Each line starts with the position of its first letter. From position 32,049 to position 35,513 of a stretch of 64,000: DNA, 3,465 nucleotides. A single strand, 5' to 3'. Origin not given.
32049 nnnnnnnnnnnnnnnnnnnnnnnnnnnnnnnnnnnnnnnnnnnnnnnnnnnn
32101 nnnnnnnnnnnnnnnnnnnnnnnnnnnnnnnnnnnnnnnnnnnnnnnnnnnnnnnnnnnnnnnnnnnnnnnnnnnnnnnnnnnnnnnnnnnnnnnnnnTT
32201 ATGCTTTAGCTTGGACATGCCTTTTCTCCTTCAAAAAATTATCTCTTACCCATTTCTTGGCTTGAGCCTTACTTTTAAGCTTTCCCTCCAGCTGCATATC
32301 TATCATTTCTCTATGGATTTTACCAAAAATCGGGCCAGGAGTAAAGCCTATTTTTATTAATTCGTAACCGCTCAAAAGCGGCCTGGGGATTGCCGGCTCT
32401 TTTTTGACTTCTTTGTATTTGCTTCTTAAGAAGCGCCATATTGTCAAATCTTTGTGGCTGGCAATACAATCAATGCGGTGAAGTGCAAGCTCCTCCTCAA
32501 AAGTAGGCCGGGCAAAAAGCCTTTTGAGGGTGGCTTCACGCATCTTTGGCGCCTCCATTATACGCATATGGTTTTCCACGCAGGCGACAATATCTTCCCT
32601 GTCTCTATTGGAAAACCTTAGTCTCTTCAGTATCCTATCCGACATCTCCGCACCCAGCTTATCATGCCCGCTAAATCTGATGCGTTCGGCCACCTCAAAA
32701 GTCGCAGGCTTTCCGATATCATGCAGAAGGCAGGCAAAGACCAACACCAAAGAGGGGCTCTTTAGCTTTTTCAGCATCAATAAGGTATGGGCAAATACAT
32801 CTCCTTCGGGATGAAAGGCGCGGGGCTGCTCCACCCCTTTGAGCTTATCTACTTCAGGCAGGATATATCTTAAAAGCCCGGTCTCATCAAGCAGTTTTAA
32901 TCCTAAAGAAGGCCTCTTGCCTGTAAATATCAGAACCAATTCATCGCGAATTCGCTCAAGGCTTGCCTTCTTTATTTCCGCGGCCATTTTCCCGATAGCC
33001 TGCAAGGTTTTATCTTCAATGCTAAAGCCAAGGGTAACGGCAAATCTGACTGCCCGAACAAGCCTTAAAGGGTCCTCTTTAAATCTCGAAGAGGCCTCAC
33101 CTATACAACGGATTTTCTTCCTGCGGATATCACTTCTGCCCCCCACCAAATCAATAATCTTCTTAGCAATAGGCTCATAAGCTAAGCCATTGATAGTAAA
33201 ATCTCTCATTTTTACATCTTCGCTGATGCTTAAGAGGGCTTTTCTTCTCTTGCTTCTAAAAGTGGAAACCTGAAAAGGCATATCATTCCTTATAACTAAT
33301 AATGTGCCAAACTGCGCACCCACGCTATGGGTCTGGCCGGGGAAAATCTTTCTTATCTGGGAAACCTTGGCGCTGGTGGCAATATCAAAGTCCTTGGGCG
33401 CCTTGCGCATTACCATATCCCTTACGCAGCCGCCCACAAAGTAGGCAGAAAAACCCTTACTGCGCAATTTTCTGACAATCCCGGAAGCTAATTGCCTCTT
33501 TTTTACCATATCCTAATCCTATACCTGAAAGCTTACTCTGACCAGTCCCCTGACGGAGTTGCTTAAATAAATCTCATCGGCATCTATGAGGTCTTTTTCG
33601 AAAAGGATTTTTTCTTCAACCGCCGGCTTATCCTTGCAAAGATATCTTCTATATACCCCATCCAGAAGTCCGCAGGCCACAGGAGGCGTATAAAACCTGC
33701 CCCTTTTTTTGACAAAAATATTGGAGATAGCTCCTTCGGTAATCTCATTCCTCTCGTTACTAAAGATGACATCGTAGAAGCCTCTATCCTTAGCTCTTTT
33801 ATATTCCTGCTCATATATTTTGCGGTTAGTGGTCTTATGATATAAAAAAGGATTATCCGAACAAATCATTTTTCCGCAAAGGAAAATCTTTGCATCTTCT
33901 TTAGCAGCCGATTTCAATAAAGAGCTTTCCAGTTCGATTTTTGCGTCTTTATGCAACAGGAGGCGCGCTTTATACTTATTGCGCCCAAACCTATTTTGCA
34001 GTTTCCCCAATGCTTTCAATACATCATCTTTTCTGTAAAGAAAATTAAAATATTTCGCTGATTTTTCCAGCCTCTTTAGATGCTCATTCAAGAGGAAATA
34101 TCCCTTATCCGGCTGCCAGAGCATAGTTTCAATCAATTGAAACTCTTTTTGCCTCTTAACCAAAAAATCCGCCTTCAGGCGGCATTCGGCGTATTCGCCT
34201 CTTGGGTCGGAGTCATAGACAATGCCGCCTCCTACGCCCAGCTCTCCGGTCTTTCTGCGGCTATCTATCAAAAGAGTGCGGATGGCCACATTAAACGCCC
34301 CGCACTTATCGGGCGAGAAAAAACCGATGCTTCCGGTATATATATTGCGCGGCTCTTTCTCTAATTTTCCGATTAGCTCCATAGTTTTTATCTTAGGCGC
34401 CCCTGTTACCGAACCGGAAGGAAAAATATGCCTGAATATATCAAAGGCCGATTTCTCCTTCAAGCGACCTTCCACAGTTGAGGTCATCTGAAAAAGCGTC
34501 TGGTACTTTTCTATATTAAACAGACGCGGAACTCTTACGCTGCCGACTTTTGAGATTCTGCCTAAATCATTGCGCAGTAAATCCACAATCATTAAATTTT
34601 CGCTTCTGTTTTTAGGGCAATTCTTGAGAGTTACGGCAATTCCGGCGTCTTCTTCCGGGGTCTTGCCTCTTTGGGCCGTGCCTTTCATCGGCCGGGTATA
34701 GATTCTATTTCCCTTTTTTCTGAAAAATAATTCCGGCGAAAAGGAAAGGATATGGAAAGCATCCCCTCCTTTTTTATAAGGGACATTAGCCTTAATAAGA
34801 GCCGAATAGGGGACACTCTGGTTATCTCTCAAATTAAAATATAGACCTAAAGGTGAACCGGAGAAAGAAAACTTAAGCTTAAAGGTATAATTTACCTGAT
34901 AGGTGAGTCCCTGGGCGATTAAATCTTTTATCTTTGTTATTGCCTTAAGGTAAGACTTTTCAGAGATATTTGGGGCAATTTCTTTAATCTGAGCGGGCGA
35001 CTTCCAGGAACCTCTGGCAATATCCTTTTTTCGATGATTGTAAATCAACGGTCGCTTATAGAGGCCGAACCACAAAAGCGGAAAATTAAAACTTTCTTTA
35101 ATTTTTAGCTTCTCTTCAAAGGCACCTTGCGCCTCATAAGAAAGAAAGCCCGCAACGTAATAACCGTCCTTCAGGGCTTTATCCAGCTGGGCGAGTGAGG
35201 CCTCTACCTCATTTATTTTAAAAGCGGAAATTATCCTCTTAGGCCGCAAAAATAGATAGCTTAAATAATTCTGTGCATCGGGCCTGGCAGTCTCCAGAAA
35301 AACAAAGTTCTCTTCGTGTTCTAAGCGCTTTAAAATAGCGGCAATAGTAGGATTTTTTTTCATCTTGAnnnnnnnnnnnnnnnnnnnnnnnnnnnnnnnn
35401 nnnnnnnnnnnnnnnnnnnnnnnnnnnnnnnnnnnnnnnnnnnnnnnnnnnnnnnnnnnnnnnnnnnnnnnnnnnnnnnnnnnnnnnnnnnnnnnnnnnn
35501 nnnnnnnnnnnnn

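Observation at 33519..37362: Unusual operon: AlaDH/PNT-like dehydrogenase, ATP-grasp ligase and a PabB-PabC fusion, continuing into cca, LOG and small proteins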

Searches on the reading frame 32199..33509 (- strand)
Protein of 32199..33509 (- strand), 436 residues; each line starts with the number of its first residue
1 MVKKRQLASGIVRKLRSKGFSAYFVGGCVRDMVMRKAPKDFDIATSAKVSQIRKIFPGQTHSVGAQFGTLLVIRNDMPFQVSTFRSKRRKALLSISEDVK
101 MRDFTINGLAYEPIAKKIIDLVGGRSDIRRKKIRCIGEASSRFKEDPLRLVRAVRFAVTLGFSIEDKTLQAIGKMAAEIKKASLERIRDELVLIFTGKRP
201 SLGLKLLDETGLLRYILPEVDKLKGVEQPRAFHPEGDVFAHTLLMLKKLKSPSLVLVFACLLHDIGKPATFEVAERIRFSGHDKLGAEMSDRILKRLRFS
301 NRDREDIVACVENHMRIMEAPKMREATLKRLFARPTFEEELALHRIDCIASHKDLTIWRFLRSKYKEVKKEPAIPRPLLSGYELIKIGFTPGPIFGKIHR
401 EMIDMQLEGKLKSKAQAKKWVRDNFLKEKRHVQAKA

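Call 3: search_protein_families(library=pfam, proteins=[window:32199-33509:-], max_evalue=0.01)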
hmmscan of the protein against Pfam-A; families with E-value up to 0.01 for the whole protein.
window:32199-33509:- (436 aa): 3 families
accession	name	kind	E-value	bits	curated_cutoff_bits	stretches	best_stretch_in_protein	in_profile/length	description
PF01743.26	PolyA_pol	-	8.4e-28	97.7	23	1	22-134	1-126/126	Poly A polymerase head domain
PF12627.12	PolyA_pol_RNAbd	-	3.4e-21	75.2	22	1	161-222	1-62/64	Probable RNA and SrmB- binding site of polymerase A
PF01966.28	HD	-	1.6e-10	41.8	22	1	243-348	13-112/116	HD domain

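Call 4: search_protein_families(library=ncbifam, proteins=[window:32199-33509:-], max_evalue=0.01)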
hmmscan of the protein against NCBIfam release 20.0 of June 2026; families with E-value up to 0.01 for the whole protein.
window:32199-33509:- (436 aa): 15 families
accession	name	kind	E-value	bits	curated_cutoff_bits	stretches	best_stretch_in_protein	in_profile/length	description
NF009814.0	PRK13299.1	equivalog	2.4e-65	221.1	290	1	6-224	7-232/396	CCA tRNA nucleotidyltransferase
TIGR02692.1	tRNA_CCA_actino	equivalog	5e-61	206.7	438.8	1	6-408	14-448/466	CCA tRNA nucleotidyltransferase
TIGR01942.1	pcnB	subfamily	2.4e-56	191.4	305.65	1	8-263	18-285/425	polynucleotide adenylyltransferase PcnB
NF008137.0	PRK10885.1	equivalog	1.9e-45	155.4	451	1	22-334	3-325/409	multifunctional CCA addition/repair protein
NF008634.1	PRK11623.1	equivalog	6e-32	110.8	702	2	92-220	155-283/469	polynucleotide adenylyltransferase PcnB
NF009813.0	PRK13298.1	equivalog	2.3e-21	76.2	606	1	23-314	4-307/417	tRNA CCA-pyrophosphorylase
NF041569.1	A-tRNAntase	equivalog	1.6e-17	63.1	1440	1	20-284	480-757/880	A-adding tRNA nucleotidyltransferase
NF009811.0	PRK13296.1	equivalog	2.8e-17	62.6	469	1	22-224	3-212/360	CCA tRNA nucleotidyltransferase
NF009812.0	PRK13297.1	equivalog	3e-16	59.5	624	1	18-226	10-225/364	tRNA CCA-pyrophosphorylase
TIGR01693.1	UTase_glnD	equivalog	5.7e-13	48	519.4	1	139-317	328-520/850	[protein-PII] uridylyltransferase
NF002895.0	PRK03381.1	equivalog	2.6e-12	45.7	631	1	142-323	326-504/782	[protein-PII] uridylyltransferase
NF003467.0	PRK05092.1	equivalog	1.8e-09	36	959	1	137-319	400-596/940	[protein-PII] uridylyltransferase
TIGR00277.1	HDIG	domain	4.3e-09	36.1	27.6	1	243-300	17-75/84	HDIG domain-containing metalloprotein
NF001265.0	PRK00227.1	equivalog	1.1e-06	27.1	799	1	146-319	290-459/693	[protein-PII] uridylyltransferase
TIGR02578.2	cas_TM1811_Csm1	equivalog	0.0048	15.6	170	1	256-351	4-77/753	type III-A CRISPR-associated protein Cas10/Csm1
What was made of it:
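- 29337..33509 (-): Rest of the probable operon: cca, LOG-family protein, zinc-ribbon protein, K/E-rich protein, DUF4190 protein, HcyBio. These are functionally unrelated housekeeping genes. Pfam and NCBIfam (calls 3, 4).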

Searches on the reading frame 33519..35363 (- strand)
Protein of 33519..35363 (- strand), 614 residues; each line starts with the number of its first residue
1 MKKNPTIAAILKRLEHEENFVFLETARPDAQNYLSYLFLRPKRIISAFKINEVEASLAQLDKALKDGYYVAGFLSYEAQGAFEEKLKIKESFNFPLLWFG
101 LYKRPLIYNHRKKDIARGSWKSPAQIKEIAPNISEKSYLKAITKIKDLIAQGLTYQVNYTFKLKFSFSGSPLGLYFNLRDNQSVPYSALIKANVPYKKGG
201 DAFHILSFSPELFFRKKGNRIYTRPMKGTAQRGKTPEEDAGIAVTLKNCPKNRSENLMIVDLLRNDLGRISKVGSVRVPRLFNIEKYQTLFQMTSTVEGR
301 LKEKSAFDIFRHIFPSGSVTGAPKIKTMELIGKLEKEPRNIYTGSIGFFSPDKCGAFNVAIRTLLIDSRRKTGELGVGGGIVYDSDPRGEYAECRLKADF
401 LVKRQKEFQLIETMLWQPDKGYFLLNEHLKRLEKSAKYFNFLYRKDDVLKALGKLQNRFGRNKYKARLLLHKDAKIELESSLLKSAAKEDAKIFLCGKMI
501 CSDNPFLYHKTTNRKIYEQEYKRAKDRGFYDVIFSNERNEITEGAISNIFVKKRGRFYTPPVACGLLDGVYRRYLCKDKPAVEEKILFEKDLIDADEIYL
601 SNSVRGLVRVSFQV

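Call 3: search_protein_families(library=pfam, proteins=[window:33519-35363:-], max_evalue=0.01)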
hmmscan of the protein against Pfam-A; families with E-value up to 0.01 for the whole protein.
window:33519-35363:- (614 aa): 3 families
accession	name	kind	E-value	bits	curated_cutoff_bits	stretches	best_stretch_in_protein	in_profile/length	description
PF00425.24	Chorismate_bind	-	1.2e-82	277.8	27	1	135-397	2-257/257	chorismate binding enzyme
PF01063.24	Aminotran_4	-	5.3e-41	141.3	28.5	1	409-611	1-221/223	Amino-transferase class IV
PF04715.19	Anth_synt_I_N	-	8.6e-07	29.7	23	1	70-114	92-137/140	Anthranilate synthase component I, N terminal region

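Call 4: search_protein_families(library=ncbifam, proteins=[window:33519-35363:-], max_evalue=0.01)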
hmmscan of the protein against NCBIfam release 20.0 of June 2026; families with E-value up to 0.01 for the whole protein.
window:33519-35363:- (614 aa): 45 families (the best 25 are shown)
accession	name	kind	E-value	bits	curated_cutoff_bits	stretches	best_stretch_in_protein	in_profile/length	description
NF005698.0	PRK07508.1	equivalog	1.3e-116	389.3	452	1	35-405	18-379/383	aminodeoxychorismate synthase component I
TIGR00553.1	pabB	equivalog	3.3e-105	351.9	328.4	1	70-401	1-329/329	aminodeoxychorismate synthase component I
TIGR01824.1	PabB-clade2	equivalog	1.3e-79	268.1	408.55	1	67-401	27-355/355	aminodeoxychorismate synthase, component I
TIGR00564.1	trpE_most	equivalog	1.8e-75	254.7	517.7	1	127-401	185-450/455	anthranilate synthase component I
TIGR01820.1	TrpE-arch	equivalog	1.8e-74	251.7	512.05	1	64-400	96-443/449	anthranilate synthase component I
NF006563.0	PRK09070.1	equivalog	1.9e-62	211.3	514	1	120-403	171-442/447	aminodeoxychorismate synthase component I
NF004530.0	PRK05877.1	equivalog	1.6e-60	205.5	383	1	135-407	160-417/425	aminodeoxychorismate synthase component I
NF010086.0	PRK13571.1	equivalog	2.4e-60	204.5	693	1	127-399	222-491/510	anthranilate synthase component I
NF004610.0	PRK05940.1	equivalog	2.7e-56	191.3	568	1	125-405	183-459/467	anthranilate synthase component I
NF012009.0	PRK15465.1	equivalog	1.8e-55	188.3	622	1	130-399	185-445/453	aminodeoxychorismate synthase component 1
NF010089.0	PRK13574.1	equivalog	1.4e-54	185.7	527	1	56-397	70-410/421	anthranilate synthase component I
NF010087.0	PRK13572.1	equivalog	8.3e-54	182.9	580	1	133-401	170-427/435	anthranilate synthase component I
NF010082.0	PRK13567.1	equivalog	3.5e-51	174.4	576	1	124-402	189-464/468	anthranilate synthase component I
TIGR01823.1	PabB-fungal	equivalog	1.3e-43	149.4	442.55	1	125-399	460-735/742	aminodeoxychorismate synthase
NF010081.0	PRK13566.1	equivalog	1.3e-43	149.3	645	1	124-404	234-506/729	anthranilate synthase component I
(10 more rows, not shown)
